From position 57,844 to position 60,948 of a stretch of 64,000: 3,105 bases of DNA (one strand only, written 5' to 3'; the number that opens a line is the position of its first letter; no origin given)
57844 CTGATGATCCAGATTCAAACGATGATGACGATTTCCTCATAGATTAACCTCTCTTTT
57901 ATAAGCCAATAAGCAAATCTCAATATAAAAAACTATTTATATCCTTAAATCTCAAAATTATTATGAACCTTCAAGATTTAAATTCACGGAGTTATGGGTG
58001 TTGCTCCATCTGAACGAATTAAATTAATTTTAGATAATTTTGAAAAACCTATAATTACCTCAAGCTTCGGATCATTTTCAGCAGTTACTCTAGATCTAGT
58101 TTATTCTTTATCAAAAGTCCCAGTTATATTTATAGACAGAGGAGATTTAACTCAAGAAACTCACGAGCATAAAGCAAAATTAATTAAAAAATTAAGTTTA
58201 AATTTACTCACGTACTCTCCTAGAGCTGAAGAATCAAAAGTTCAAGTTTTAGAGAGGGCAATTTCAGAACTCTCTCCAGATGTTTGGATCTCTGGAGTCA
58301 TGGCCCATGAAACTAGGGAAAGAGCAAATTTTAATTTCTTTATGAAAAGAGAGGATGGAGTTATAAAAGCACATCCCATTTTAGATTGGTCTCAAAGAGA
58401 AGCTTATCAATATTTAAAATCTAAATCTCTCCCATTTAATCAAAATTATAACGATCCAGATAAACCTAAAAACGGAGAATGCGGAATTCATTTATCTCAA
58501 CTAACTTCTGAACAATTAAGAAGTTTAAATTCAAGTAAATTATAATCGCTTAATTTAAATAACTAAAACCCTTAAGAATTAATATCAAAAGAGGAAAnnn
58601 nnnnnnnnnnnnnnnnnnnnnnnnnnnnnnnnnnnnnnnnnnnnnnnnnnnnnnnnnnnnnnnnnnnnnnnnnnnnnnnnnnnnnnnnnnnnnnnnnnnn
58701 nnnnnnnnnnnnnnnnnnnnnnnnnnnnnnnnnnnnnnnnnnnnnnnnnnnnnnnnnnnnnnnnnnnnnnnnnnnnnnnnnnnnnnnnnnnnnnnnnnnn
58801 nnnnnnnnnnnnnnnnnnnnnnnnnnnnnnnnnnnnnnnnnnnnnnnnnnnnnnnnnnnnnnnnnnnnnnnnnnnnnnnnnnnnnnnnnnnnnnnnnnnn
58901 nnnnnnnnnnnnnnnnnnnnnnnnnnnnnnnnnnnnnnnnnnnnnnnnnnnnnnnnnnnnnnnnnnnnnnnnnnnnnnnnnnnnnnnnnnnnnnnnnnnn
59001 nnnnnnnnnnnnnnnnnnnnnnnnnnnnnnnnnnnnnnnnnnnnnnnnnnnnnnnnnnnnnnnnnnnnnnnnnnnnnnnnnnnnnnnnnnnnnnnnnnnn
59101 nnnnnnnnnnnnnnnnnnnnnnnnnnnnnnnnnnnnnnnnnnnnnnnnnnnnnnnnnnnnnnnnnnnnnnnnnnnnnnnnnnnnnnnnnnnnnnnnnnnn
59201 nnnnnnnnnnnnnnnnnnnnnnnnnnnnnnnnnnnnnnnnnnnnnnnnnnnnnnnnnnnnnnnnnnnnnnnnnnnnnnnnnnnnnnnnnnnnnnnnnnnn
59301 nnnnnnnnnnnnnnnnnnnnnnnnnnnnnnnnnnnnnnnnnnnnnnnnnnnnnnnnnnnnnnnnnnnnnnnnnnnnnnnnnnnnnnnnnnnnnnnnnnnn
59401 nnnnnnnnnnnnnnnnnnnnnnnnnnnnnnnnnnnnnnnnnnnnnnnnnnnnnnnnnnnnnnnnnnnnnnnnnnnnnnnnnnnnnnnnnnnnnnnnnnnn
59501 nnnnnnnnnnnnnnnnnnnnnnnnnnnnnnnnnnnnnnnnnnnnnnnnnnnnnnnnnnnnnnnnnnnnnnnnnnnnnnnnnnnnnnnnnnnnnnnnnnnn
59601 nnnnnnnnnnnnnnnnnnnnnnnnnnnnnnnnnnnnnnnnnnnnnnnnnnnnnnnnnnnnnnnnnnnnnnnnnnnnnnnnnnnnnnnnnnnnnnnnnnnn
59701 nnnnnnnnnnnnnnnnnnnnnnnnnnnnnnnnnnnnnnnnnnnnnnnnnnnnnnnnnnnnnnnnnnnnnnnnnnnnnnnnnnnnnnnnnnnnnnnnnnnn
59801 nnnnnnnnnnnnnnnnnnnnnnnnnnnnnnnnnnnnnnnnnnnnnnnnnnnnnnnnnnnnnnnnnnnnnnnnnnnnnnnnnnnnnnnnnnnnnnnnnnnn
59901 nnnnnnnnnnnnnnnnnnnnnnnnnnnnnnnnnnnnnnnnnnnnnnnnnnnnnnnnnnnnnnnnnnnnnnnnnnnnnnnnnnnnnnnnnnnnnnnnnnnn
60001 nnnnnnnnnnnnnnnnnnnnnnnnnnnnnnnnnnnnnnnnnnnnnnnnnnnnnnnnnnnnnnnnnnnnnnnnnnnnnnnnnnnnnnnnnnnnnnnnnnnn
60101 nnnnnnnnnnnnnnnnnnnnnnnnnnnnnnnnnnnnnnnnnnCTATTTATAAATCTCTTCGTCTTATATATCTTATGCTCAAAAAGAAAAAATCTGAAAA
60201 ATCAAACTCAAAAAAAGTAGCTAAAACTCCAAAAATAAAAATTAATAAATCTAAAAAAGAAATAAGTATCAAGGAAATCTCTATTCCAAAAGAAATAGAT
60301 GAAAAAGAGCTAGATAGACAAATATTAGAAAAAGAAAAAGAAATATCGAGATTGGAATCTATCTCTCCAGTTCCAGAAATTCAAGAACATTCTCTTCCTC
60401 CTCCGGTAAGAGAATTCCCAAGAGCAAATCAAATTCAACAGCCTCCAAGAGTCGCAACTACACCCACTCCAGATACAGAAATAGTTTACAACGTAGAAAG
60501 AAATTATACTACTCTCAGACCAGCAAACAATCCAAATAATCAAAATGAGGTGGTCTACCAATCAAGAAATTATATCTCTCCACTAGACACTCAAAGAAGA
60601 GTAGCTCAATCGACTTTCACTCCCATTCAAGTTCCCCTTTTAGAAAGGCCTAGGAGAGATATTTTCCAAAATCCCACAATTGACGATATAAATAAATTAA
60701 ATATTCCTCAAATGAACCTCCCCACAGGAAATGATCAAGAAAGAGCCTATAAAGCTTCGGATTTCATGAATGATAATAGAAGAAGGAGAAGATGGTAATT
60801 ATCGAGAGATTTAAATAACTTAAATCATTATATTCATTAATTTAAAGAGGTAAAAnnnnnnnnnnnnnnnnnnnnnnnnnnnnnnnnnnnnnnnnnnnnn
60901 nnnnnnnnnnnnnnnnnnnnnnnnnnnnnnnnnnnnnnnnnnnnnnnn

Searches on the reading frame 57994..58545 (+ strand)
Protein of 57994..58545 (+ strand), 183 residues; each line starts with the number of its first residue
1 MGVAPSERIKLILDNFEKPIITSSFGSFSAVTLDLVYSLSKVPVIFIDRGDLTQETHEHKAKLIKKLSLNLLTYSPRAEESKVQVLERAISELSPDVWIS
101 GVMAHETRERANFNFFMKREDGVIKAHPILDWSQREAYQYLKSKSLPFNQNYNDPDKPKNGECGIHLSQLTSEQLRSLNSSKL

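Call 3: search_protein_families(library=pfam, proteins=[window:57994-58545:+], max_evalue=1)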
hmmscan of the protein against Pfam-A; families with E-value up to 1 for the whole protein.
window:57994-58545:+ (183 aa): 1 family
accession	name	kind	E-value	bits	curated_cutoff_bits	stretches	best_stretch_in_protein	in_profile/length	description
PF01507.26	PAPS_reduct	-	8.3e-21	75.2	22.5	1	19-152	2-160/175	Phosphoadenosine phosphosulfate reductase domain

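Call 4: search_protein_families(library=padloc, proteins=[window:57994-58545:+], max_evalue=1)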
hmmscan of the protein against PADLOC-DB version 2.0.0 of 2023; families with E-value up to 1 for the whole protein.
window:57994-58545:+ (183 aa): 2 families
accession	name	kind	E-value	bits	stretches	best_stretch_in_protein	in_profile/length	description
PDLC02510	BrxP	-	3.3e-06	23.6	1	100-153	247-302/779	BrxP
PDLC00911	QueC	-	0.00084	17.5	1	126-176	136-185/190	QueC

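Call 5: search_protein_families(library=ncbifam, proteins=[window:57994-58545:+], max_evalue=1)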
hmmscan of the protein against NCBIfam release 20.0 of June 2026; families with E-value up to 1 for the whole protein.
window:57994-58545:+ (183 aa): 10 families
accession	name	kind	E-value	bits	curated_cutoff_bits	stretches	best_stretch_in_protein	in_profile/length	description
NF002537.0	PRK02090.1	equivalog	8e-26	91.1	154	2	82-150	131-198/244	phosphoadenylyl-sulfate reductase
TIGR02057.1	PAPS_reductase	equivalog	2.3e-23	83.3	254.2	2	81-152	114-186/224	phosphoadenosine phosphosulfate reductase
TIGR00434.1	cysH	subfamily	3.6e-21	76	165.1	2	81-152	103-175/214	phosophoadenylyl-sulfate reductase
TIGR02055.1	APS_reductase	subfamily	8.4e-09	35.5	235.3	1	82-150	85-153/194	adenylylsulfate reductase, thioredoxin dependent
NF003587.0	PRK05253.1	subfamily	0.00011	21.5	195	1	120-155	177-212/301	sulfate adenylyltransferase subunit CysD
NF006327.0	PRK08557.1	equivalog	0.00032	19.6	366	1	99-176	287-364/415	hypothetical protein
NF010367.0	PRK13795.1-2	equivalog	0.0055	15.2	456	1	121-153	372-404/584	hypothetical protein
TIGR02039.1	CysD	subfamily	0.022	14.4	396.6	1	12-79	15-87/294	sulfate adenylyltransferase, small subunit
NF006351.0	PRK08576.1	equivalog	0.023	13.3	290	1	80-152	316-389/436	hypothetical protein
NF045891.1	ICE_Mbov_0400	subfamily_domain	0.062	13.5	55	1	114-167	14-65/152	Mbov_0400 family ICE element protein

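Call 11: search_solved_structures(query=window:57994-58545:+, max_evalue=0.01, show_alignments=2)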
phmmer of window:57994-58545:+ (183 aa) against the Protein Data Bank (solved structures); distinct sequences matched with E-value up to 0.01: 6.
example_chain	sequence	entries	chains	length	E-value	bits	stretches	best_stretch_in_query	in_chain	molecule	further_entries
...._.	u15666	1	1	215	1.1e-17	67.3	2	81-150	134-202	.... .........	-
2o8v_A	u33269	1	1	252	1.7e-17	66.7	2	81-150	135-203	Phosphoadenosine phosphosulfate reductase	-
6vpu_A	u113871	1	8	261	2.6e-17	66.1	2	81-149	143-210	Phosphoadenosine phosphosulfate reductase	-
4bwv_A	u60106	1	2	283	2.2e-10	43.5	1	81-156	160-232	PHOSPHOADENOSINE-PHOSPHOSULPHATE REDUCTASE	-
7rge_A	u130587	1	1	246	1.1e-06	31.5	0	82-150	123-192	3'-phosphoadenylylsulfate reductase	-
2oq2_A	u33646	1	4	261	0.00062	22.6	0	81-150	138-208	Phosphoadenosine phosphosulfate reductase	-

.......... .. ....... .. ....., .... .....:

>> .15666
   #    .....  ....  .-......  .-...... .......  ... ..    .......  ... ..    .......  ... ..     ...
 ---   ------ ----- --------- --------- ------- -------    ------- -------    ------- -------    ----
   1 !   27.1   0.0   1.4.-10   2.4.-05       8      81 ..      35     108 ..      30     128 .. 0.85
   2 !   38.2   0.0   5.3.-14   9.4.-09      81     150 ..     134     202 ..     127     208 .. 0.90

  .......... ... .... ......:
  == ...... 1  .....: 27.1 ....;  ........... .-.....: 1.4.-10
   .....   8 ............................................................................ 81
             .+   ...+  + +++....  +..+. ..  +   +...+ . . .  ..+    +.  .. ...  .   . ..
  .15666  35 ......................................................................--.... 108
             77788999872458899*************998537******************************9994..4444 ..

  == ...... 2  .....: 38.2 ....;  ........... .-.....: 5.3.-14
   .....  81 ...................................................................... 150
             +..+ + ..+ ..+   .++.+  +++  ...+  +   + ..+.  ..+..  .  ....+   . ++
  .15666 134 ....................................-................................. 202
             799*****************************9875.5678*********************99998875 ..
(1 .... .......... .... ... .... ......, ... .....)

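Call 13: search_protein_families(library=phrogs, proteins=[window:57994-58545:+], max_evalue=0.1)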
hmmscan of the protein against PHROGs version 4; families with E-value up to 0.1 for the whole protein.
window:57994-58545:+ (183 aa): 2 families
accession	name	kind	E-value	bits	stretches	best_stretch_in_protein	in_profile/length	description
phrog_424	-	moron, auxiliary metabolic gene and host takeover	5.8e-08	33.1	1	15-150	159-324/460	phosphoadenosine phosphosulfate reductase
phrog_2302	-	moron, auxiliary metabolic gene and host takeover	1.9e-05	24.8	1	96-153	162-225/381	phosphoadenosine phosphosulfate reductase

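Call 32: find_homologous_proteins(query=window:57994-58545:+, max_evalue=0.001)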
Query window:57994-58545:+ (183 aa): 1 proteins with E <= 0.001 among 589 candidates.
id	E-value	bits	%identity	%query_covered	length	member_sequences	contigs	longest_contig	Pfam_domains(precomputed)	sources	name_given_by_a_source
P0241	3.7e-115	399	100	100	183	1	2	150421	PF01507.26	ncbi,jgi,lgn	-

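Call 34: find_related_loci(query=window:57994-58545:+, collection=viral_contigs, flank=8000)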
Query window:57994-58545:+ (183 aa) in viral_contigs; peptide patterns used: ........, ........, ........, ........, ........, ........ (x = any residue, [..] = any of these).
7 stretches matched a pattern, but none encodes a relative of the query by tblastn (E <= 1e-3).

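Call 84: search_dna_similar(query=window:57994-58545:+, collection=phages, mode=protein, max_evalue=0.001, max_rows=10)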
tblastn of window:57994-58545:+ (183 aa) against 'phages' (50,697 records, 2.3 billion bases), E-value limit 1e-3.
Records with a match: 1; places in all: 1; records where one place covers at least 80% of the query: 1.
Best place of each record, by identity: <60% 1.
By first word of the organism name: Salmonella 1.
By host as written in the record: Homo sapiens 1.
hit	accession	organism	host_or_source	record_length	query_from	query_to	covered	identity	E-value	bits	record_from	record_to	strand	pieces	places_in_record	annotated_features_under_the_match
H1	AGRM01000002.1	Salmonella enterica subsp. houtenae str. ATCC BAA-1581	Homo sapiens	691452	3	149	80%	32.6%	5e-16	81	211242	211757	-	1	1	phosphoadenosine phosphosulfate reductase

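Call 85: search_dna_similar(query=window:57994-58545:+, collection=plasmids, mode=protein, max_evalue=0.001, max_rows=10)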
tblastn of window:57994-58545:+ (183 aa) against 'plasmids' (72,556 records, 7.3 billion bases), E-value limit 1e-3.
Records with a match: 19; places in all: 19; records where one place covers at least 80% of the query: 10.
Best place of each record, by identity: <60% 19.
By first word of the organism name: Escherichia 3; Klebsiella 2; Proteus 2; Halomonas 1; Salmonella 1; Bacillus 1; Aeromonas 1; Priestia 1; Thermus 1; Nostoc 1; and 5 more.
By predicted mobility (MOB-suite, as given by PLSDB): non-mobilizable 16; mobilizable 3.
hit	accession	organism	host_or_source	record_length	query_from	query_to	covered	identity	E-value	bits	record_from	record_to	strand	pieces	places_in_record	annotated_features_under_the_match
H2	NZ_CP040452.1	Halomonas sp. PA16-9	-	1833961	5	169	90%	31.3%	5e-10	120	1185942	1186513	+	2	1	none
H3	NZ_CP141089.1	Escherichia coli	Homo sapiens,Infected Human Urine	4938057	8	154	80%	32.0%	2e-14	77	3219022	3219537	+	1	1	none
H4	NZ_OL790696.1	Escherichia coli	-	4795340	8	154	80%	32.0%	2e-14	77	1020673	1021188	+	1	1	none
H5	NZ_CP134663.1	Escherichia coli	Larus michahellis,bacteria,cloaca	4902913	8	154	80%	32.0%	2e-14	77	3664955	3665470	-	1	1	none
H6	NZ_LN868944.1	Salmonella enterica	Homo sapiens,feces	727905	7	149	78%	32.0%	3e-14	77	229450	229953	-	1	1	cysH: phosphoadenosine phosphosulfate reductase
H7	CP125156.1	Klebsiella pneumoniae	-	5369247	8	149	78%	31.8%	4e-13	73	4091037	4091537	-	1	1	cysH: phosphoadenosine phosphosulfate reductase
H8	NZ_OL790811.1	Proteus mirabilis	-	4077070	7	149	78%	29.8%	1e-11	69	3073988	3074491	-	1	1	none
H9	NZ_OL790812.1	Proteus mirabilis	-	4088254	7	149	78%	29.8%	1e-11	69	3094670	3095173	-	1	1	none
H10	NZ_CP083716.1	Bacillus velezensis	cell culture,Meju, fermented soybean ...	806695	20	177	86%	26.5%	4e-4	47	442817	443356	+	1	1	phosphoadenylyl-sulfate reductase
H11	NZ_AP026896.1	Aeromonas caviae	Microbe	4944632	2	149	81%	28.2%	6e-11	67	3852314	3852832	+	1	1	none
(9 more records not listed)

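Call 86: get_annotated_region(hit=H6, flank=300)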
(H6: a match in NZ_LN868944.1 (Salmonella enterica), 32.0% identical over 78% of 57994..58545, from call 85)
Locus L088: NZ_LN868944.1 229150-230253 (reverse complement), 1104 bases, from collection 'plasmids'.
description: Salmonella enterica subsp. enterica serovar Senftenberg strain NCTC10384 plasmid 2, complete sequence
organism: Salmonella enterica (NCBI taxid 28150)
taxonomy: Bacteria; Pseudomonadota; Gammaproteobacteria; Enterobacterales; Enterobacteriaceae; Salmonella; Salmonella enterica
host: -; source: Homo sapiens,feces; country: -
typing (MOB-suite, as given by PLSDB): non-mobilizable
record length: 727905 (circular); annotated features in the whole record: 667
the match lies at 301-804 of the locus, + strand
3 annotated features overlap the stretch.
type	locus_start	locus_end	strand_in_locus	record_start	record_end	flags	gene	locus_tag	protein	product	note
CDS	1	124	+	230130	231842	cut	cysI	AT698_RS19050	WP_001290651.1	assimilatory sulfite reductase (NADPH) hemoprotein subunit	GO:0000103 - sulfate assimilation [Evidence IEA]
CDS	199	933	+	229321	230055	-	cysH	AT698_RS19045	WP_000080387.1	phosphoadenosine phosphosulfate reductase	GO:0019379 - sulfate assimilation, phosphoadenylyl sulfate reduction by phosphoadenylyl-sulfate reductase (thioredoxin) ...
CDS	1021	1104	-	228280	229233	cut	sopD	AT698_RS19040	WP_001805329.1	SPI-1 type III secretion system effector SopD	-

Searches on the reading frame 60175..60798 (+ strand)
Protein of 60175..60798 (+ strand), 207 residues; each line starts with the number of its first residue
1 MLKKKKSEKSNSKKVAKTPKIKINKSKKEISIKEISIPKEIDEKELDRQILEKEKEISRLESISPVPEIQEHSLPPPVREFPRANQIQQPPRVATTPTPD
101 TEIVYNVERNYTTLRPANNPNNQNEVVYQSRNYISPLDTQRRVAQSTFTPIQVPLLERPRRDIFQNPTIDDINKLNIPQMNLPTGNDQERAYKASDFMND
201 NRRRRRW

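Call 3: search_protein_families(library=pfam, proteins=[window:60175-60798:+], max_evalue=1)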
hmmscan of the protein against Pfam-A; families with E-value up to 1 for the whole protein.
window:60175-60798:+ (207 aa): 0 families

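Call 4: search_protein_families(library=padloc, proteins=[window:60175-60798:+], max_evalue=1)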
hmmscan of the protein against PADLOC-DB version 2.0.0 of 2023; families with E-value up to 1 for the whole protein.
window:60175-60798:+ (207 aa): 0 families

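Call 5: search_protein_families(library=ncbifam, proteins=[window:60175-60798:+], max_evalue=1)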
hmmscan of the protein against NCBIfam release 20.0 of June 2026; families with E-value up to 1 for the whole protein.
window:60175-60798:+ (207 aa): 1 family
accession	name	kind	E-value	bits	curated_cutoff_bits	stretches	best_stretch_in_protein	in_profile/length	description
TIGR02509.1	type_III_yopR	equivalog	0.029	14.5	114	1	117-191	7-82/131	YopR family T3SS polymerization control protein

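Call 13: search_protein_families(library=phrogs, proteins=[window:60175-60798:+], max_evalue=0.1)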
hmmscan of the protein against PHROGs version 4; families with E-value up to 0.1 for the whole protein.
window:60175-60798:+ (207 aa): 0 families

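Call 100: list_cluster_members(proteins=[P0001, P0121, P0241, window:60175-60798:+])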
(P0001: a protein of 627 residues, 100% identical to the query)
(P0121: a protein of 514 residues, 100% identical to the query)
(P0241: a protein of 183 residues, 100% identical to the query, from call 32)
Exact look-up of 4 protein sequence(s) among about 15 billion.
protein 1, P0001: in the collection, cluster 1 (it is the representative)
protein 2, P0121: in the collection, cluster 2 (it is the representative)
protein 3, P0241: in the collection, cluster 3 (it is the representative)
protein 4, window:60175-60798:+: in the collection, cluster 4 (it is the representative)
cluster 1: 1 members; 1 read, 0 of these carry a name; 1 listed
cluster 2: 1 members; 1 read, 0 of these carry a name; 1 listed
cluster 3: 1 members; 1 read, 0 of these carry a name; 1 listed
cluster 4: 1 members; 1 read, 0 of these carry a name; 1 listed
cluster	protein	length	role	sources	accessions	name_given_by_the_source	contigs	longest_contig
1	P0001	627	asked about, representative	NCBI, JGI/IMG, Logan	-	-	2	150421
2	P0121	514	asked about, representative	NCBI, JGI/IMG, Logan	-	-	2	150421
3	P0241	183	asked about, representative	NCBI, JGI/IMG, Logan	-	-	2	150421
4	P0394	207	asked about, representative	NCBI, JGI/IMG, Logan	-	-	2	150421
